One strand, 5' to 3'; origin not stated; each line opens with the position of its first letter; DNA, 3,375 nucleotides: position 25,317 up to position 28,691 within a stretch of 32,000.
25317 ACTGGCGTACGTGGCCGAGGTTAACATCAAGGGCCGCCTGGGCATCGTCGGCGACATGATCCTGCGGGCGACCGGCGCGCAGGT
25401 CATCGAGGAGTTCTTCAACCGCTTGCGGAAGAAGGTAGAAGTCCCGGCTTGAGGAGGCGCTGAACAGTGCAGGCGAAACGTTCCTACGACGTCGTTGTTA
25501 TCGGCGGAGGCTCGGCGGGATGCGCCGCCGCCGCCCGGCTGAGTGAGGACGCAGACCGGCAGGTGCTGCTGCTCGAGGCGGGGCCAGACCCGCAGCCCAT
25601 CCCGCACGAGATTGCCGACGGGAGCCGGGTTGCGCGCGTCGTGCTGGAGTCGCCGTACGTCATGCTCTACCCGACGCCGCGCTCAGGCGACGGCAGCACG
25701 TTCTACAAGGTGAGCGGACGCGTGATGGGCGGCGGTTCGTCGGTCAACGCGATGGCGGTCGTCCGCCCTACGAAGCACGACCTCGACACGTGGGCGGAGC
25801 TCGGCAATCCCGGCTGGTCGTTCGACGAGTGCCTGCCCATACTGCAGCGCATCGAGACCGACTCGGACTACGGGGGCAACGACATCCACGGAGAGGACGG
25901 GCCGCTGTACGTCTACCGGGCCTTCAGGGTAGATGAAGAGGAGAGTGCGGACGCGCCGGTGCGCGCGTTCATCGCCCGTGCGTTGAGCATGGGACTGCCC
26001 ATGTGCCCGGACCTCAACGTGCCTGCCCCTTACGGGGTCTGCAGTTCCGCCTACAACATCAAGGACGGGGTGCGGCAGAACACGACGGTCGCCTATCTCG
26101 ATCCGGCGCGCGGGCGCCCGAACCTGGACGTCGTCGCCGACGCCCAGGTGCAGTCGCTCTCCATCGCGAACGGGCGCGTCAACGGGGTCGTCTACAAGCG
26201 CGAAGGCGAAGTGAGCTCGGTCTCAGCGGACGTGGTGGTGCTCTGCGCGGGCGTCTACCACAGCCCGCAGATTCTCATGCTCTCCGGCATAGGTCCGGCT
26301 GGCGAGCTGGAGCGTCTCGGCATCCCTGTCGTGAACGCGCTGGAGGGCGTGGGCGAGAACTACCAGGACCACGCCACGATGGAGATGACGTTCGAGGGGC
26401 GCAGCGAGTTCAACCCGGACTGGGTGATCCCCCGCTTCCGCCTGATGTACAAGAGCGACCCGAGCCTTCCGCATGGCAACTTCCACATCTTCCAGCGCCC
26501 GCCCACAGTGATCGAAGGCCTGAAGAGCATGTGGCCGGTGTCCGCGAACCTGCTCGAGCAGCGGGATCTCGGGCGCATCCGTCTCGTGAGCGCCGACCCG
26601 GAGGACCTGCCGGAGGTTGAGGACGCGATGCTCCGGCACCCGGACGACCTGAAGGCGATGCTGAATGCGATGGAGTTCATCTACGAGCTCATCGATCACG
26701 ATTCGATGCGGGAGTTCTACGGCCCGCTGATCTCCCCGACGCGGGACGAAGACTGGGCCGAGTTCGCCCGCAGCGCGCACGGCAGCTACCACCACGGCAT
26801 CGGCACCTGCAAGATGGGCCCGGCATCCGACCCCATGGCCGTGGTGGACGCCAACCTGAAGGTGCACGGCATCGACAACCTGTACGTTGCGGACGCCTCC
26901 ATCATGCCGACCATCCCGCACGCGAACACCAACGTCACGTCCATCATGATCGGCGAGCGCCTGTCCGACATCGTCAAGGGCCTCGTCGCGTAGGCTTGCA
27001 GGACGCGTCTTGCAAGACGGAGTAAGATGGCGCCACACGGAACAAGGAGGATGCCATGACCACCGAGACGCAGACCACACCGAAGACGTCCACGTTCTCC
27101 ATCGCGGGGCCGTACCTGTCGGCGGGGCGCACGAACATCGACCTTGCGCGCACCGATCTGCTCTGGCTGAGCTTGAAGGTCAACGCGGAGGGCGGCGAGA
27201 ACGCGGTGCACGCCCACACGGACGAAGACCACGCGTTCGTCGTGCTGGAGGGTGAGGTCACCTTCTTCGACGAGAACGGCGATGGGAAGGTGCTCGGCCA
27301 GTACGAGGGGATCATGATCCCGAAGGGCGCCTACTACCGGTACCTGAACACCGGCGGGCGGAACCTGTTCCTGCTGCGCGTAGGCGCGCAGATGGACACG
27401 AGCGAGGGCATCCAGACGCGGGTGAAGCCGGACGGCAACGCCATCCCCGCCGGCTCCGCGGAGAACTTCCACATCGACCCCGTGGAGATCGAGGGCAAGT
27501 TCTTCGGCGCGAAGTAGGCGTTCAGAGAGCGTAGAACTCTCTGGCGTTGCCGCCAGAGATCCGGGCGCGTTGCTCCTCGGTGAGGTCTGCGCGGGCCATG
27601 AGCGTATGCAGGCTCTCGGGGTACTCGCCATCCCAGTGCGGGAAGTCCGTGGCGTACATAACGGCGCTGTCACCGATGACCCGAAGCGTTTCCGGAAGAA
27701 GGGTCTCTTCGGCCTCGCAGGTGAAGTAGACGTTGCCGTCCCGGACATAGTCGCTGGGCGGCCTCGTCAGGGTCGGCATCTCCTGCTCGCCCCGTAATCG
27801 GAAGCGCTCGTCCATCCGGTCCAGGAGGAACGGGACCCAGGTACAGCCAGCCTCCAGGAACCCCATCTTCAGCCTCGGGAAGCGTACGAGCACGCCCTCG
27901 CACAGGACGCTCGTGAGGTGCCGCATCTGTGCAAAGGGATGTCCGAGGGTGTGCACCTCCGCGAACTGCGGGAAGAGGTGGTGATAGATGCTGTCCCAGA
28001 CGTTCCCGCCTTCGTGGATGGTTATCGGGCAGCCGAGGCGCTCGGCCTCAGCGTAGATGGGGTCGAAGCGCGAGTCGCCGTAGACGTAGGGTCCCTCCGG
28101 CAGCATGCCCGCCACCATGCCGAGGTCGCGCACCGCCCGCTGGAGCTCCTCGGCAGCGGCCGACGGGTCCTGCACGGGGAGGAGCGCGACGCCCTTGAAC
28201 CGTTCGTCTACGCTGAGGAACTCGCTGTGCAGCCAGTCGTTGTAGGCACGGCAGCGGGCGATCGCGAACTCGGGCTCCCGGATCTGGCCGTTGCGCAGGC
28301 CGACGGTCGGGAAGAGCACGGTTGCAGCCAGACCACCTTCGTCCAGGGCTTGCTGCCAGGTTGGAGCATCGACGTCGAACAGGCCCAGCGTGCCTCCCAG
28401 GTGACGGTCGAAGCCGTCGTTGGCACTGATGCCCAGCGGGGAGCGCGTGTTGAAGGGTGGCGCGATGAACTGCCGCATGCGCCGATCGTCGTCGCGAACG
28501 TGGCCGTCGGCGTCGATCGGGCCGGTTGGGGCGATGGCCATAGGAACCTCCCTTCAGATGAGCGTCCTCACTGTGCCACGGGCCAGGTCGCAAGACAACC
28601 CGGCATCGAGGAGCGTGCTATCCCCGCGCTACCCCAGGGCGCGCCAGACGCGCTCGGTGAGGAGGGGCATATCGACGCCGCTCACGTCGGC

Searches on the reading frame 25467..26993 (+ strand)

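Call 7: search_protein_families(library=pfam, proteins=[window:25467-26993:+], max_evalue=0.001)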
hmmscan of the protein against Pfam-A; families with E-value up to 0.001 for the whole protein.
window:25467-26993:+ (508 aa): 10 families
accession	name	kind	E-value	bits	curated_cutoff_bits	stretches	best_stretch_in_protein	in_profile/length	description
PF00732.25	GMC_oxred_N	-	1.9e-38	132.9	23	1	7-303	1-217/218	GMC oxidoreductase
PF05199.19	GMC_oxred_C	-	6.8e-34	117.8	24.6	1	369-496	5-139/139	GMC oxidoreductase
PF01266.30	DAO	-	5.3e-11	43.1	27.9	1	8-42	1-34/353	FAD dependent oxidoreductase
PF00890.30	FAD_binding_2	-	3.1e-09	37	20.4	1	8-40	1-32/414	FAD binding domain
PF01134.28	GIDA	-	7.9e-07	28.9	22.1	0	8-35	1-27/391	Glucose inhibited division protein A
PF07992.20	Pyr_redox_2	-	3.6e-06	27.1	26.1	1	7-46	1-42/291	Pyridine nucleotide-disulphide oxidoreductase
PF05834.18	Lycopene_cycl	-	1.2e-05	25.1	23.4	1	8-42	1-36/380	Lycopene cyclase protein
PF13450.12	NAD_binding_8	-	1.5e-05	25.6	21.9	1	11-42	1-31/68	NAD(P)-binding Rossmann-like domain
PF12831.13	FAD_oxidored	-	0.00032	20.6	27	0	8-38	1-30/416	FAD dependent oxidoreductase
PF13738.12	Pyr_redox_3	-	0.00081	19.2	30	0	10-39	1-30/305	Pyridine nucleotide-disulphide oxidoreductase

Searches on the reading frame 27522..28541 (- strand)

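Call 7: search_protein_families(library=pfam, proteins=[window:27522-28541:-], max_evalue=0.001)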
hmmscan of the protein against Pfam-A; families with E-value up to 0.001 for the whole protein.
window:27522-28541:- (339 aa): 1 family
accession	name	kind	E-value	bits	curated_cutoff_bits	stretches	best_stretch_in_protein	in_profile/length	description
PF04909.20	Amidohydro_2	-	2.6e-34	119.7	26.4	1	80-338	45-288/289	Amidohydrolase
